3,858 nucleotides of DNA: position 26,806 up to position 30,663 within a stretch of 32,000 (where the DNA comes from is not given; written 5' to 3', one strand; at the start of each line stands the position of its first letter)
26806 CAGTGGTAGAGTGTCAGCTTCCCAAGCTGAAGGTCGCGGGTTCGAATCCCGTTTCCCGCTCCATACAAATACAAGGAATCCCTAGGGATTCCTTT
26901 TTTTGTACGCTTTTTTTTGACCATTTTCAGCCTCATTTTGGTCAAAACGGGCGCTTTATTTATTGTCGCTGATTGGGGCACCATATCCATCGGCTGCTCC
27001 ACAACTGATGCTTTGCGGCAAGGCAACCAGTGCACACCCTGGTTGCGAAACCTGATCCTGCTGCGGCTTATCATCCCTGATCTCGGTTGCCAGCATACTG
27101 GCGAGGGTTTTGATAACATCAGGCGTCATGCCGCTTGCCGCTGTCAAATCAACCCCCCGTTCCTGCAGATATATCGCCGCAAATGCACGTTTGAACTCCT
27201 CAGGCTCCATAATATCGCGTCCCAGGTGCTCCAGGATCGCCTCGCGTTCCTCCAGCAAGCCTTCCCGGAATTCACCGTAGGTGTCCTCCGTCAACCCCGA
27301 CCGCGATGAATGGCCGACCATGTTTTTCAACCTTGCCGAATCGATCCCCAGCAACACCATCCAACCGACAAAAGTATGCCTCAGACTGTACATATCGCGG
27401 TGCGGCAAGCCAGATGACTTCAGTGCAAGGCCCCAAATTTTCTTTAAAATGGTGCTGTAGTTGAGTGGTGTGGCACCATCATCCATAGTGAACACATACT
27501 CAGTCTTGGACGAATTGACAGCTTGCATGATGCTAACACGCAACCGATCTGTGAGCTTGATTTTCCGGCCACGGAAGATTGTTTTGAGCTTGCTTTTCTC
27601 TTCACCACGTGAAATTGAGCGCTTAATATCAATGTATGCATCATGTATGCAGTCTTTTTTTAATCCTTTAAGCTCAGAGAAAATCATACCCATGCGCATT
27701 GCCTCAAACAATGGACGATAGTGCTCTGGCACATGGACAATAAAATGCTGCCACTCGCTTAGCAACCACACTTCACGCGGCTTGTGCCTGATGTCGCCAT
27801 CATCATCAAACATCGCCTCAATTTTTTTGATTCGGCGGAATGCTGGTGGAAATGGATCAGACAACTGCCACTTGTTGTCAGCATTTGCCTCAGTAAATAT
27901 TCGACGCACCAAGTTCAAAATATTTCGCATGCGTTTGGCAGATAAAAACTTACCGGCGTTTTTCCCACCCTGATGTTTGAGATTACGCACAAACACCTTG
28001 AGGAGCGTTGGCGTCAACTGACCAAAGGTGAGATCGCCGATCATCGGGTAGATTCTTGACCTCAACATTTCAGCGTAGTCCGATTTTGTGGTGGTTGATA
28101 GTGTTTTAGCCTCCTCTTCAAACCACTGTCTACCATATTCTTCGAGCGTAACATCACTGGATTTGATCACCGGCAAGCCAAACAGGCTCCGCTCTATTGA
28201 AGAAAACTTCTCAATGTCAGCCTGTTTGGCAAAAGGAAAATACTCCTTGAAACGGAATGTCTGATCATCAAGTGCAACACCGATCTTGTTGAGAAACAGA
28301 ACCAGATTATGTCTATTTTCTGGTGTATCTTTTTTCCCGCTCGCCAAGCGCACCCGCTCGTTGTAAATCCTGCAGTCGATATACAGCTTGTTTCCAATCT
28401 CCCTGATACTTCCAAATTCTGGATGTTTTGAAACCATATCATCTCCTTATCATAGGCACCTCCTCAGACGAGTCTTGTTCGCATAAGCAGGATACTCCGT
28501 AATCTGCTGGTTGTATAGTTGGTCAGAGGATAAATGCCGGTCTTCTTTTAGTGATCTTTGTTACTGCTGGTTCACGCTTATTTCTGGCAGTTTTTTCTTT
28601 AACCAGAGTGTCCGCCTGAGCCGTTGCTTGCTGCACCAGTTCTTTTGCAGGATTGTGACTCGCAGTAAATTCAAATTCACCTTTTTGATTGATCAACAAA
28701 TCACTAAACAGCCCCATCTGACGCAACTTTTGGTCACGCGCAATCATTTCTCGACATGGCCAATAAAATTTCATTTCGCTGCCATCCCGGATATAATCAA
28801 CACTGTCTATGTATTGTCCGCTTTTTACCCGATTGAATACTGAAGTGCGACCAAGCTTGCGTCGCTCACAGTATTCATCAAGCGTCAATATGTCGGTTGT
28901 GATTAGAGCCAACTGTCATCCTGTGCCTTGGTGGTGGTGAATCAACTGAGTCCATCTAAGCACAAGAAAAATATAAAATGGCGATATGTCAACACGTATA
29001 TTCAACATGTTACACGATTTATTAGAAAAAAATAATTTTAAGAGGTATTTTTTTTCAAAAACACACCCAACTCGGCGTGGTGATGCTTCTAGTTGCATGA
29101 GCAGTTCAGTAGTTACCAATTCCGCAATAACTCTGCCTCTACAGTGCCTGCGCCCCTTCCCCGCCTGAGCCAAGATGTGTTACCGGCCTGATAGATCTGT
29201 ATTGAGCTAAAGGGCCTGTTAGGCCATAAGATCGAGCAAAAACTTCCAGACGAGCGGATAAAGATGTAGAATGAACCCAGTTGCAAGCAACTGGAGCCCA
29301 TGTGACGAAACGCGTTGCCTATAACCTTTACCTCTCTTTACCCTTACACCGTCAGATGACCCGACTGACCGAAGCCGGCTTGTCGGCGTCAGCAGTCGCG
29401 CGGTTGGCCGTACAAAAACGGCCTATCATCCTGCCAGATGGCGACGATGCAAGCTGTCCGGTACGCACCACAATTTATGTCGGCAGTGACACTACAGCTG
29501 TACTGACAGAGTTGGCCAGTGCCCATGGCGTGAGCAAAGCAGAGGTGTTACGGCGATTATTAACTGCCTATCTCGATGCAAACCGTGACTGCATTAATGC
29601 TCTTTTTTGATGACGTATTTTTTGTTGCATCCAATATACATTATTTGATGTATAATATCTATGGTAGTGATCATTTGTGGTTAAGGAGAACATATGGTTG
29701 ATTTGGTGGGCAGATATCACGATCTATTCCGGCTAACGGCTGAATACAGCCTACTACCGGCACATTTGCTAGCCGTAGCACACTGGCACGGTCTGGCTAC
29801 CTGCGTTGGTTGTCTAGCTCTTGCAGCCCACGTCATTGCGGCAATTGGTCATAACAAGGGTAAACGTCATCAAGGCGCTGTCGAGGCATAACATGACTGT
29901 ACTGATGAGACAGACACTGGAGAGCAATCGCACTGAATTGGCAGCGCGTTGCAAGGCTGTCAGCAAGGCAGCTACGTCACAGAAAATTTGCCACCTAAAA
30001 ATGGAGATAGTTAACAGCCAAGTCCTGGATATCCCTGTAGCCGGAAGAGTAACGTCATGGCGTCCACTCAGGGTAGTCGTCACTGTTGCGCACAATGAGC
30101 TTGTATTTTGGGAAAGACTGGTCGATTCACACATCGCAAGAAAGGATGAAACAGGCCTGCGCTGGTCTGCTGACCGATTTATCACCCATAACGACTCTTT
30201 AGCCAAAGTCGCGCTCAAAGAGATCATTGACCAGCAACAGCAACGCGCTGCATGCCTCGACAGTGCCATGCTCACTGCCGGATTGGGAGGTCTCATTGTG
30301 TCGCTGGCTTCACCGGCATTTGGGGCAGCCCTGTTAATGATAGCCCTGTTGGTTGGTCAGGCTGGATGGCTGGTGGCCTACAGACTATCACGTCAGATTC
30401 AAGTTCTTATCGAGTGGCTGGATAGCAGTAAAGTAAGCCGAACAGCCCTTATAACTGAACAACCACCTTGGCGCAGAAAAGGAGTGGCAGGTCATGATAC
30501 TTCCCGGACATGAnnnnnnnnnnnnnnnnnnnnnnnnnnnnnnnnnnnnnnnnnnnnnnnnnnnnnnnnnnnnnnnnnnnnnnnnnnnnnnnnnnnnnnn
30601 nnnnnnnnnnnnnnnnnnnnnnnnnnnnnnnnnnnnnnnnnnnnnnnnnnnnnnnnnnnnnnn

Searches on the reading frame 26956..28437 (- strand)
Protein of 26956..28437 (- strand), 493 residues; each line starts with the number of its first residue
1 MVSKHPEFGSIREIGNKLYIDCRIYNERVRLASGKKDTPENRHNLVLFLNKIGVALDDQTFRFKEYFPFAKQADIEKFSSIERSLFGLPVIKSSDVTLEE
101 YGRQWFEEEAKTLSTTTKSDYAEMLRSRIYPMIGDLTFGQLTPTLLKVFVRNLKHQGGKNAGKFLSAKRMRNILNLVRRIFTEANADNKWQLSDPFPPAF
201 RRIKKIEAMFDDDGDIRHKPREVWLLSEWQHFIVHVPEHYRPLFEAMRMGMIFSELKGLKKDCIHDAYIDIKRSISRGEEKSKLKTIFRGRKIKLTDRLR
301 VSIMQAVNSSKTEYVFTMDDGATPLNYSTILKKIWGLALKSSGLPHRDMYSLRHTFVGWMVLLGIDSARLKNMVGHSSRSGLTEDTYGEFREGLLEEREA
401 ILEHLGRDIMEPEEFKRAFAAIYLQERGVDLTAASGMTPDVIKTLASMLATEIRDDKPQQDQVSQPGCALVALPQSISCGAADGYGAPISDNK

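Call 14: search_protein_families(library=pfam, proteins=[window:26956-28437:-], max_evalue=0.1)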
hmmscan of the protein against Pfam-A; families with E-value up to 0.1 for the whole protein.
window:26956-28437:- (493 aa): 5 families
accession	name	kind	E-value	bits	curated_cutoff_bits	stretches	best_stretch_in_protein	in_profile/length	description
PF12167.14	Arm-DNA-bind_2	-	1.8e-09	37.9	22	1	11-68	4-62/65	Arm DNA-binding domain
PF00589.27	Phage_integrase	-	2.4e-06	27.9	27.1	1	248-380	33-160/172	Phage integrase family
PF22022.2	Phage_int_M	-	8.9e-05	23.1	27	1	99-178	2-76/96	Phage integrase central domain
PF14659.12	Phage_int_SAM_3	-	0.00032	21.3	22.6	1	97-150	1-54/58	Phage integrase, N-terminal SAM-like domain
PF13102.12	Phage_int_SAM_5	-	0.04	14.7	22.3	0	99-184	3-82/98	Phage integrase SAM-like domain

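Call 15: search_protein_families(library=phrogs, proteins=[window:26956-28437:-], max_evalue=0.1)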
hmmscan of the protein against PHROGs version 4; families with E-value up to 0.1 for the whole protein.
window:26956-28437:- (493 aa): 6 families
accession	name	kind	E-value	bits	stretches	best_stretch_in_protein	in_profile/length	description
phrog_1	-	integration and excision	1.1e-32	115.1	1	83-416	157-461/611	integrase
phrog_216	-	integration and excision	4.2e-11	43.5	1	247-390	84-224/301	integrase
phrog_7685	-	integration and excision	0.00067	20.3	1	280-404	118-237/240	integrase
phrog_35951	-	unknown function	0.0009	20.7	1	332-378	6-52/97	-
phrog_26960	-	unknown function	0.0024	19.1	1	91-151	63-124/146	-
phrog_23783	-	integration and excision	0.013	16.5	1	93-180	57-141/162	integrase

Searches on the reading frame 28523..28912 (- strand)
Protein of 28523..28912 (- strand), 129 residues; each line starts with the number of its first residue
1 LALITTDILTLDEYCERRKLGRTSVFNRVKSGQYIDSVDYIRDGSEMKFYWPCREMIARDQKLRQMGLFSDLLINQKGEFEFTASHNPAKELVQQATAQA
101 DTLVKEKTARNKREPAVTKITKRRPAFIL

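Call 14: search_protein_families(library=pfam, proteins=[window:28523-28912:-], max_evalue=0.1)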
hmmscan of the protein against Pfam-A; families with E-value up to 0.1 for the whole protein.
window:28523-28912:- (129 aa): 0 families

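Call 15: search_protein_families(library=phrogs, proteins=[window:28523-28912:-], max_evalue=0.1)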
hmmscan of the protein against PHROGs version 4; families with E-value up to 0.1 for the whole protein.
window:28523-28912:- (129 aa): 0 families

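Call 81: search_protein_families(library=ncbifam, proteins=[window:28523-28912:-], max_evalue=0.1)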
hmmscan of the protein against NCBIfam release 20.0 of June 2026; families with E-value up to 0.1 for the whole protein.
window:28523-28912:- (129 aa): 0 families

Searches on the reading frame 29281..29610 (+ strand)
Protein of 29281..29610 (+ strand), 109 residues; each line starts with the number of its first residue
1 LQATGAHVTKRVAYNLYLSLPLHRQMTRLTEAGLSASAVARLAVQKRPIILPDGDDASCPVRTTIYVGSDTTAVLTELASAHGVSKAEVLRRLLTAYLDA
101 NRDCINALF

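Call 14: search_protein_families(library=pfam, proteins=[window:29281-29610:+], max_evalue=0.1)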
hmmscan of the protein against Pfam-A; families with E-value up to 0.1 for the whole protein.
window:29281-29610:+ (109 aa): 2 families
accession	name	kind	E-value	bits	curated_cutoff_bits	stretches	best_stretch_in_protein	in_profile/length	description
PF01402.27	RHH_1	-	3.2e-07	30.5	20.5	1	62-99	1-38/39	Ribbon-helix-helix protein, copG family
PF13404.12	HTH_AsnC-type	-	0.0078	16.5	27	0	71-93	16-38/42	AsnC-type helix-turn-helix domain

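Call 15: search_protein_families(library=phrogs, proteins=[window:29281-29610:+], max_evalue=0.1)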
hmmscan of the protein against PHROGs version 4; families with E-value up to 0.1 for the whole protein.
window:29281-29610:+ (109 aa): 4 families
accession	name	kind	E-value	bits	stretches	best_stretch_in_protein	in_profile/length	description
phrog_25971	-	unknown function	0.0024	19.3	1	64-101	77-114/116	-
phrog_876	-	transcription regulation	0.023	15.2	1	36-103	34-110/239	transcriptional repressor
phrog_6506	-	transcription regulation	0.052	14.6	0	79-98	28-47/59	Arc-like repressor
phrog_4085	-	unknown function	0.084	14.2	0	64-103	4-43/77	-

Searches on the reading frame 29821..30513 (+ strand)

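Call 14: search_protein_families(library=pfam, proteins=[window:29821-30513:+], max_evalue=0.1)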
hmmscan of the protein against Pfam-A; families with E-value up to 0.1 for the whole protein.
window:29821-30513:+ (230 aa): 0 families

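Call 15: search_protein_families(library=phrogs, proteins=[window:29821-30513:+], max_evalue=0.1)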
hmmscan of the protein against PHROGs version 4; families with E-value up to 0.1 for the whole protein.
window:29821-30513:+ (230 aa): 1 family
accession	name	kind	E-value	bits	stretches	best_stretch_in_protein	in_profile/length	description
phrog_785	-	lysis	0.0077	17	1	149-188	50-89/107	holin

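Call 81: search_protein_families(library=ncbifam, proteins=[window:29893-30513:+], max_evalue=0.1)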
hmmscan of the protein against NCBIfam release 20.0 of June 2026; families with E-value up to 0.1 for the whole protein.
window:29893-30513:+ (206 aa): 0 families
